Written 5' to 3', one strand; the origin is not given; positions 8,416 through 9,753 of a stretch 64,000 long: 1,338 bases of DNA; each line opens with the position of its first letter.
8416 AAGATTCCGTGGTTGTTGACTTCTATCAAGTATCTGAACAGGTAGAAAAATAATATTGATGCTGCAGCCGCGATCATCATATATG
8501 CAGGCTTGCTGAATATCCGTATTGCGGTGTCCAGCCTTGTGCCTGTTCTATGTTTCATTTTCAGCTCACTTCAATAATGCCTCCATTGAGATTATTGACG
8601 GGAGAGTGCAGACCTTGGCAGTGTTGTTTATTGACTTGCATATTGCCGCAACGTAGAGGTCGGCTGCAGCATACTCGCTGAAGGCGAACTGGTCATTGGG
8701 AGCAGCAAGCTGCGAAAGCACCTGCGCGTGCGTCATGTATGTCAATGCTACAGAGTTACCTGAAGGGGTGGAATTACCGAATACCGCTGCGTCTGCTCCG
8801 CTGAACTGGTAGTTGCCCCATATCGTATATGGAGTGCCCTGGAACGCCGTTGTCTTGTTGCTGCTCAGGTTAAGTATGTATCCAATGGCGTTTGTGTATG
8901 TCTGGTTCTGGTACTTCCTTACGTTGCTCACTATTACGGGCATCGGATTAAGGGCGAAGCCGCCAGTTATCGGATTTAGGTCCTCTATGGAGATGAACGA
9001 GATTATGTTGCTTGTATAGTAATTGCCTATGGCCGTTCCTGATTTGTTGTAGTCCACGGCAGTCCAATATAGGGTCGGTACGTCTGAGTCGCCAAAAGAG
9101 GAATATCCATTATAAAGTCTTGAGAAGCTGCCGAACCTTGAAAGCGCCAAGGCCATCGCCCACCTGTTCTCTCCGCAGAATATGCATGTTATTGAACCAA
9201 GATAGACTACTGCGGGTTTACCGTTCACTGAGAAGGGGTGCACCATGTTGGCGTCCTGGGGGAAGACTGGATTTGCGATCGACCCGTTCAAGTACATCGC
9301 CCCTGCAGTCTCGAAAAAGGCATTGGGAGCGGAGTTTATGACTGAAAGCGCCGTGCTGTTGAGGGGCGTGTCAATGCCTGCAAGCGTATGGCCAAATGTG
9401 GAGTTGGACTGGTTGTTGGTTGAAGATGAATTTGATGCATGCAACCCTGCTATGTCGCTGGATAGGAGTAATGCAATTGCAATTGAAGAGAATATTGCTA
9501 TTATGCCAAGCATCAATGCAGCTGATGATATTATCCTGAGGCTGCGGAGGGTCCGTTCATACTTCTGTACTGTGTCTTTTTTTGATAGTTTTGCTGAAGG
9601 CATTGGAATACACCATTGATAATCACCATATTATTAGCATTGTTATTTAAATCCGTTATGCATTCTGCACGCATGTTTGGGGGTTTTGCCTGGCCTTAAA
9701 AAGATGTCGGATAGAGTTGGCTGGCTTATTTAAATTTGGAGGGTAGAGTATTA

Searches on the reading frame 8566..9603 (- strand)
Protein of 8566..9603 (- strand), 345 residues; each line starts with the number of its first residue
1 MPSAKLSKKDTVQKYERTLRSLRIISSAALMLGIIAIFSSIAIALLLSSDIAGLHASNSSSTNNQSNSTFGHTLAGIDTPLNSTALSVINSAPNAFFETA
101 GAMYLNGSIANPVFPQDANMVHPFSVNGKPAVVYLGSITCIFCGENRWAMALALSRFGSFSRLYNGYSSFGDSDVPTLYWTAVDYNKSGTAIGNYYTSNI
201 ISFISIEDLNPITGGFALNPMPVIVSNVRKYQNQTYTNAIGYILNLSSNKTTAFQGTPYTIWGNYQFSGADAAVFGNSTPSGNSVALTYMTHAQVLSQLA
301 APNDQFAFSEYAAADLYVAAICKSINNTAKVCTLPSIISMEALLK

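Call 31: search_protein_families(library=pfam, proteins=[window:8566-9603:-], max_evalue=0.01)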
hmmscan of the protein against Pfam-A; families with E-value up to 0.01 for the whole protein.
window:8566-9603:- (345 aa): 1 family
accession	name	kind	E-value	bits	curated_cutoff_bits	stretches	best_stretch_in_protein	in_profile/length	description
PF06053.17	DUF929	-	2.7e-09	37.4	24.6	1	123-322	9-204/205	Domain of unknown function (DUF929)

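Call 68: find_related_loci(query=window:8566-9600:-, collection=metagenome_contigs, flank=6000)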
Query window:8566-9600:- (344 aa) in metagenome_contigs; peptide patterns used: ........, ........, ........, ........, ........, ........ (x = any residue, [..] = any of these).
163 stretches matched a pattern; 105 encode a relative of the query (tblastn E <= 1e-3); the best 80 are kept; 80 distinct loci.
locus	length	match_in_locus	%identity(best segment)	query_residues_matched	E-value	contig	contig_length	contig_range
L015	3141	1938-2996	59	1-344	6e-140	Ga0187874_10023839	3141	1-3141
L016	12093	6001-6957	58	15-340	6e-123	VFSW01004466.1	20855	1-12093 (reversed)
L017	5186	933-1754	65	69-341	2e-116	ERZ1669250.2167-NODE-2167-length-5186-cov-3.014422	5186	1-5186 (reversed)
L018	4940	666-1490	64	69-342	5e-115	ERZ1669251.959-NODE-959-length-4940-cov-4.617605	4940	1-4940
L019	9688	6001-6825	64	69-342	1e-114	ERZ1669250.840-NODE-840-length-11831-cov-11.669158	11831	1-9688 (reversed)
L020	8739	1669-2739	49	4-341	3e-105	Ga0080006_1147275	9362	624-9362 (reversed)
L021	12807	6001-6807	59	66-340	4e-105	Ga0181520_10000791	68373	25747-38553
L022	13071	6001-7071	49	4-341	2e-104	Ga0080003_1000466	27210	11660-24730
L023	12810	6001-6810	56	66-341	1e-102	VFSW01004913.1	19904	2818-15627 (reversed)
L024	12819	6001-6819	56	66-343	8e-102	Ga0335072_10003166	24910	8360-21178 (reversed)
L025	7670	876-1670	60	73-342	3e-101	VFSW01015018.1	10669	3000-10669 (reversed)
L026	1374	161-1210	51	1-344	2e-109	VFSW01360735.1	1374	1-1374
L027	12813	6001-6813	55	65-341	6e-101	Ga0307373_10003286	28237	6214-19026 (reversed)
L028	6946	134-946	55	65-341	5e-101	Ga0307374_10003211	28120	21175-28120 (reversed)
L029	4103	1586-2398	58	65-340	2e-101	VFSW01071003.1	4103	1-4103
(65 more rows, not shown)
